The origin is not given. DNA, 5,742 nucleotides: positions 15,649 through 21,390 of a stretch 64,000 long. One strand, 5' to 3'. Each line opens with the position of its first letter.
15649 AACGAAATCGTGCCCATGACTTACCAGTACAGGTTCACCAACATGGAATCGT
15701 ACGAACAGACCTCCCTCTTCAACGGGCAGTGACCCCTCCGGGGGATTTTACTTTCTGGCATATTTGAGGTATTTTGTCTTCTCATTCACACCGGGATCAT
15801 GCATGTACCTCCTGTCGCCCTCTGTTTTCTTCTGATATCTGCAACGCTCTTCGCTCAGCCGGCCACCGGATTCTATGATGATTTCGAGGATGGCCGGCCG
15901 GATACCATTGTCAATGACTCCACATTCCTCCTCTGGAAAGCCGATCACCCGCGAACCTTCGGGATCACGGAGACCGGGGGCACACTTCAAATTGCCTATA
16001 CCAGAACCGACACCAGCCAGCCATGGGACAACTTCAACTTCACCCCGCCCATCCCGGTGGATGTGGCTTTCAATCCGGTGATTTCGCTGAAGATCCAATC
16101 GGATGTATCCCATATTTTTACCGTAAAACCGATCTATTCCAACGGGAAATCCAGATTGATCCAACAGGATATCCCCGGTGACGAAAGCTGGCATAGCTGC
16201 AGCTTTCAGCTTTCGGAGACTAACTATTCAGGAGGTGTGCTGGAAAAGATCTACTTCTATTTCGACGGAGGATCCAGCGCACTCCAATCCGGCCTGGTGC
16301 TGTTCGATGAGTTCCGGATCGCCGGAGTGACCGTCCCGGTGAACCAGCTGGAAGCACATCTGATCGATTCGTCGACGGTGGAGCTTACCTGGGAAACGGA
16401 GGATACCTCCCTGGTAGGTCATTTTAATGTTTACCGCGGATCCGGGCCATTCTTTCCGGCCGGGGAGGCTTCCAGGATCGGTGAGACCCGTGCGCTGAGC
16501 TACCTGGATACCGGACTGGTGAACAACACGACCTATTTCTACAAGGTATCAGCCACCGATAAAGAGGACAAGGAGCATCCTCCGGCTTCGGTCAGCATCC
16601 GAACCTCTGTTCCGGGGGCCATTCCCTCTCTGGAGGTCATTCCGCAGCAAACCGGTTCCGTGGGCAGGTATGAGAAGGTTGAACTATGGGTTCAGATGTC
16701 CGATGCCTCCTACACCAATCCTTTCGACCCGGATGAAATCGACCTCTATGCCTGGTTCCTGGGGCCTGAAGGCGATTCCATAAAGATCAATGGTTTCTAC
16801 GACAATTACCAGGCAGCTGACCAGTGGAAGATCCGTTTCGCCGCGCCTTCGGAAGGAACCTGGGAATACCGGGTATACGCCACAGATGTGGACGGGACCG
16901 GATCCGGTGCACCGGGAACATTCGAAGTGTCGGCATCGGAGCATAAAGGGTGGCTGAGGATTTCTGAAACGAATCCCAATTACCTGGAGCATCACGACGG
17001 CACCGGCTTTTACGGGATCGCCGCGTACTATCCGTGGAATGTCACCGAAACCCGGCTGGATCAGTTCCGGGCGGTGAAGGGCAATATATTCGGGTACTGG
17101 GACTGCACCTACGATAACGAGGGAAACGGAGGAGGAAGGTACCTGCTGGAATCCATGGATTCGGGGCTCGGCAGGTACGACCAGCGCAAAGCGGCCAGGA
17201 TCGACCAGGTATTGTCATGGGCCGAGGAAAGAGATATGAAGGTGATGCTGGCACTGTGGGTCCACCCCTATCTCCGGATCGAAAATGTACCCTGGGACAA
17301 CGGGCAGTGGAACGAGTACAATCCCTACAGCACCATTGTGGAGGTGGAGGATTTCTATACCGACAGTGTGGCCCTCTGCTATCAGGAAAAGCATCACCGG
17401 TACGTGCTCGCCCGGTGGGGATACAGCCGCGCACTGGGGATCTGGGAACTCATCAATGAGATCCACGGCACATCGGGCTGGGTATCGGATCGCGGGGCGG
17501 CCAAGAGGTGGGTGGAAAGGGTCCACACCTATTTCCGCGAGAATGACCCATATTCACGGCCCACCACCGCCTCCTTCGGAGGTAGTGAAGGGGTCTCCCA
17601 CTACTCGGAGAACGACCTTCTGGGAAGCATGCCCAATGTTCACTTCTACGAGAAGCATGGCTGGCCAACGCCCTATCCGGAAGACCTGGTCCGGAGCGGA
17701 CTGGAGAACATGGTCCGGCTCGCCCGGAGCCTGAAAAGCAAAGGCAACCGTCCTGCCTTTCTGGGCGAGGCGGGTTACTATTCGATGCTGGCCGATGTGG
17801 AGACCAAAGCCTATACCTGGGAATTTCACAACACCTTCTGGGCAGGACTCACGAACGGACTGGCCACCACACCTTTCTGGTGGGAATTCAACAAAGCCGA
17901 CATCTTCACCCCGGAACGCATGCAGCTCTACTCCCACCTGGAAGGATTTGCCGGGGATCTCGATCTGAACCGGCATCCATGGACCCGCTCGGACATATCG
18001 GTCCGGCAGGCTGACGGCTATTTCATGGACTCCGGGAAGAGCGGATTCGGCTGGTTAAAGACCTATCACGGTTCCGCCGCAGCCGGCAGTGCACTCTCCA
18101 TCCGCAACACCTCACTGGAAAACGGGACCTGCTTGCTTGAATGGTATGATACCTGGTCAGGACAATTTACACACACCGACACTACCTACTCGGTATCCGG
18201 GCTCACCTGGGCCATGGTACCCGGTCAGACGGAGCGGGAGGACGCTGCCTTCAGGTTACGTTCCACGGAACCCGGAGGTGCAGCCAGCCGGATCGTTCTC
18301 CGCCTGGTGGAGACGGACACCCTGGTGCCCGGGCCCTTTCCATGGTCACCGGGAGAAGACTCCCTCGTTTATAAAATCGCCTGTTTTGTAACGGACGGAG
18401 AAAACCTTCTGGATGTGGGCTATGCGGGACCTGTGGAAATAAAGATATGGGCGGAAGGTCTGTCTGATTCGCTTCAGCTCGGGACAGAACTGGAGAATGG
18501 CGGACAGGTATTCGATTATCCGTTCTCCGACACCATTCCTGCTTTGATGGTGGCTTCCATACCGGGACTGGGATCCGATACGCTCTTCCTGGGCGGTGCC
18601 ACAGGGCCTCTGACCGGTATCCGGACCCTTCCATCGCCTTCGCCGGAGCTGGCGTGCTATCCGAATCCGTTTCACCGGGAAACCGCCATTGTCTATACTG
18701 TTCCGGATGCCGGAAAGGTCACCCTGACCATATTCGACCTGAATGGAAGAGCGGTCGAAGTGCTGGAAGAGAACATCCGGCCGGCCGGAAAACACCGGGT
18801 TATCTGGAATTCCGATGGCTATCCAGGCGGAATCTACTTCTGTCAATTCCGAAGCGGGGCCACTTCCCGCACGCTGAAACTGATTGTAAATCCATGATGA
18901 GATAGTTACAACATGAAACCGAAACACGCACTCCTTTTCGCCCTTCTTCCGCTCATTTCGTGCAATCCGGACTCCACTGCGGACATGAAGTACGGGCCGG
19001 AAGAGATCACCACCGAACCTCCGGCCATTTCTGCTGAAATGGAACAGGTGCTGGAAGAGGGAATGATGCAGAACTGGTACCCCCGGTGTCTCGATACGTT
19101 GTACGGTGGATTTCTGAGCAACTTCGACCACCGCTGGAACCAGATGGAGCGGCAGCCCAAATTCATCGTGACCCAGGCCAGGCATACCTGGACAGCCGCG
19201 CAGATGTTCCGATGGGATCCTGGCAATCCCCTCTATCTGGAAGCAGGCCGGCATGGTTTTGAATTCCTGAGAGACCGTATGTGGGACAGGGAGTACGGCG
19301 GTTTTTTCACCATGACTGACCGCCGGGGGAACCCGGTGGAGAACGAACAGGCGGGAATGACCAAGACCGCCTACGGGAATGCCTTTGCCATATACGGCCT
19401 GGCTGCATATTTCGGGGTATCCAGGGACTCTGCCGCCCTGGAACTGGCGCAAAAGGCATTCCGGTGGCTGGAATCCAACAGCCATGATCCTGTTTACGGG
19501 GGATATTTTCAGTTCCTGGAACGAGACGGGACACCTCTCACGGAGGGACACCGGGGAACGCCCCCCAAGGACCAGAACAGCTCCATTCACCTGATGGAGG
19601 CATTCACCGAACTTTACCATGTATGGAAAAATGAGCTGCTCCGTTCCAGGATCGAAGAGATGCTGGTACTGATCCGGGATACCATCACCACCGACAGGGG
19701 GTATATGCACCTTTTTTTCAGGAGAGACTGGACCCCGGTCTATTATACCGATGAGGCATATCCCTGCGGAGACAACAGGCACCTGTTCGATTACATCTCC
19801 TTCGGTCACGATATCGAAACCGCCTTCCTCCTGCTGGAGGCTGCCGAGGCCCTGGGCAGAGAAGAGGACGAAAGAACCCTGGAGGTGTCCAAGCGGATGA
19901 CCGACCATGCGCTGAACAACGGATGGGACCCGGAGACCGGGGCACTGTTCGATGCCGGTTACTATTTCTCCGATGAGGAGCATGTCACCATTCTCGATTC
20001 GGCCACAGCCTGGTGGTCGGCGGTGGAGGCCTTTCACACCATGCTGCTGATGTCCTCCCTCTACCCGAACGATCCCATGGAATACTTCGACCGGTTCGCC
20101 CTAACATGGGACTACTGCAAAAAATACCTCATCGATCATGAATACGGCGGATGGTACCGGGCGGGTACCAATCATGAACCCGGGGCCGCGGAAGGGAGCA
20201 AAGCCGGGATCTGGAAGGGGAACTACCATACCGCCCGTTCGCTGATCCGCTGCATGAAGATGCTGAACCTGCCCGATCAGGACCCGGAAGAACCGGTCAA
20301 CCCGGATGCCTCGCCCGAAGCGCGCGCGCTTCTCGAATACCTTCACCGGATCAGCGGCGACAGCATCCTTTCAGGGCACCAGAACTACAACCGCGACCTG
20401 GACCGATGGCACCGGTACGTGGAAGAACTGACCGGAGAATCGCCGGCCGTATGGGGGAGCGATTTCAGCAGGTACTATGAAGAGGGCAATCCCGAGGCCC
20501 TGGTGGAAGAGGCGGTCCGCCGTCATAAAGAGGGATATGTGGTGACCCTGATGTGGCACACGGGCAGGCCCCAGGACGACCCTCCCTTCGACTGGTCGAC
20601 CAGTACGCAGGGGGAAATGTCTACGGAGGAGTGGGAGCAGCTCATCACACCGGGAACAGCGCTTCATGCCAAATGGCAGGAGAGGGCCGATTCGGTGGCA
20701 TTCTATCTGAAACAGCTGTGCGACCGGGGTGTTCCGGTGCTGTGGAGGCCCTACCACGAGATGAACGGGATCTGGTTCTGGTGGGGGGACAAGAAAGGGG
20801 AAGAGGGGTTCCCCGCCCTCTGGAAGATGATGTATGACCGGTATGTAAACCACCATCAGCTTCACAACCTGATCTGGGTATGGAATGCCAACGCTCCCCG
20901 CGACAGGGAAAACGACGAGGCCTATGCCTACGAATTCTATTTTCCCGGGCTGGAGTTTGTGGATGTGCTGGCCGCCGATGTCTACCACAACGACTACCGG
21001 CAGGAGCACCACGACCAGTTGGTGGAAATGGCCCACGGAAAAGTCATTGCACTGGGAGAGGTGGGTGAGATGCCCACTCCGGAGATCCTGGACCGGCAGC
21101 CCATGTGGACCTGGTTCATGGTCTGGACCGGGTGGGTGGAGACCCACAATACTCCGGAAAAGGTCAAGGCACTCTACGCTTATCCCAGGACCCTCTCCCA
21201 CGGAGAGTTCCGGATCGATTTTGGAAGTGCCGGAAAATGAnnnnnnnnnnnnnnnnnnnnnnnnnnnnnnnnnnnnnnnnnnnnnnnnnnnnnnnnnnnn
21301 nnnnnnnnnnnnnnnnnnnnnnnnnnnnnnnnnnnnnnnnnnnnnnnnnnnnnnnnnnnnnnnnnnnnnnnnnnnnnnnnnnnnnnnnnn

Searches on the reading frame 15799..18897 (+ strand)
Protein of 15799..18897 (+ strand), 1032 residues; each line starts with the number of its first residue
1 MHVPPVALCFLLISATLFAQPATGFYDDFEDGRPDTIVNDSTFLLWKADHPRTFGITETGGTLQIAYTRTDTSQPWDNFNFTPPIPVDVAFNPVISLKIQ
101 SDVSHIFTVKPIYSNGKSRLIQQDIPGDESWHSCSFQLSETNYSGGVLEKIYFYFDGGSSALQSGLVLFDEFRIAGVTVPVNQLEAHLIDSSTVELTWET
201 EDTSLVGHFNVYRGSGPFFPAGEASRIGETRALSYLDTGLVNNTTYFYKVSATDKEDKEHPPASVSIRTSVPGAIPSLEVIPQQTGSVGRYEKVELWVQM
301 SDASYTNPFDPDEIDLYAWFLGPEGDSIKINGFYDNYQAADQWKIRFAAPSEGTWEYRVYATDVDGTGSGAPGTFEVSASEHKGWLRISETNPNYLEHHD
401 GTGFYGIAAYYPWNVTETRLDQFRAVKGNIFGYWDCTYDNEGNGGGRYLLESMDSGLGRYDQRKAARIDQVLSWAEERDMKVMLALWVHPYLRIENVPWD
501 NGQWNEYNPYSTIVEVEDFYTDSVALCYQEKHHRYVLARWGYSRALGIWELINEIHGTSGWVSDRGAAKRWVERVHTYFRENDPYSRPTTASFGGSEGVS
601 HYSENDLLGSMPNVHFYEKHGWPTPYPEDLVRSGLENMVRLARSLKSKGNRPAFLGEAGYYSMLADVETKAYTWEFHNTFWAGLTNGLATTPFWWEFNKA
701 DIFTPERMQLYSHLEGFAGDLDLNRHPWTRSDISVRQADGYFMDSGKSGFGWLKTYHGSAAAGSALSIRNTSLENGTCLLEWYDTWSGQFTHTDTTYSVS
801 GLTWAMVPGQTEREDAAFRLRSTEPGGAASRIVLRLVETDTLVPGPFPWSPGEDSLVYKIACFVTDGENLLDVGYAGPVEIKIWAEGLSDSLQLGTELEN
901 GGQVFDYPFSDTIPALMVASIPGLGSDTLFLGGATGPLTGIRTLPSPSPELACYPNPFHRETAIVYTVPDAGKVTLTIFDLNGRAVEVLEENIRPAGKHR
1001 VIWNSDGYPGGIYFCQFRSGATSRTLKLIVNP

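Call 17: search_protein_families(library=pfam, proteins=[window:15799-18897:+], max_evalue=0.001)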
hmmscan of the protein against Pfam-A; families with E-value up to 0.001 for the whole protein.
window:15799-18897:+ (1032 aa): 3 families
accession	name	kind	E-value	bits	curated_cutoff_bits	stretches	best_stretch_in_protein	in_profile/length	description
PF16586.11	DUF5060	-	8e-13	48.9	27.2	1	288-360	2-68/70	Domain of unknown function (DUF5060)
PF00150.24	Cellulase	-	2e-08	34.5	23.5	1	455-699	54-270/272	Cellulase (glycosyl hydrolase family 5)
PF18962.6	Por_Secre_tail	-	1.1e-07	32.4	27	1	954-1030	2-75/75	Secretion system C-terminal sorting domain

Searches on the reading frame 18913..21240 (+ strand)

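Call 17: search_protein_families(library=pfam, proteins=[window:18913-21240:+], max_evalue=0.001)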
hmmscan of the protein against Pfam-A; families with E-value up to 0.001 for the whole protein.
window:18913-21240:+ (775 aa): 2 families
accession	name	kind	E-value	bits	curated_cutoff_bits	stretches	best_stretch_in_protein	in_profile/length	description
PF02156.21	Glyco_hydro_26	-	9.7e-52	176.7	20.2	1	462-764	1-310/311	Glycosyl hydrolase family 26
PF07221.17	GlcNAc_2-epim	-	3.5e-35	122.3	23.4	1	66-440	1-344/347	N-acylglucosamine 2-epimerase (GlcNAc 2-epimerase)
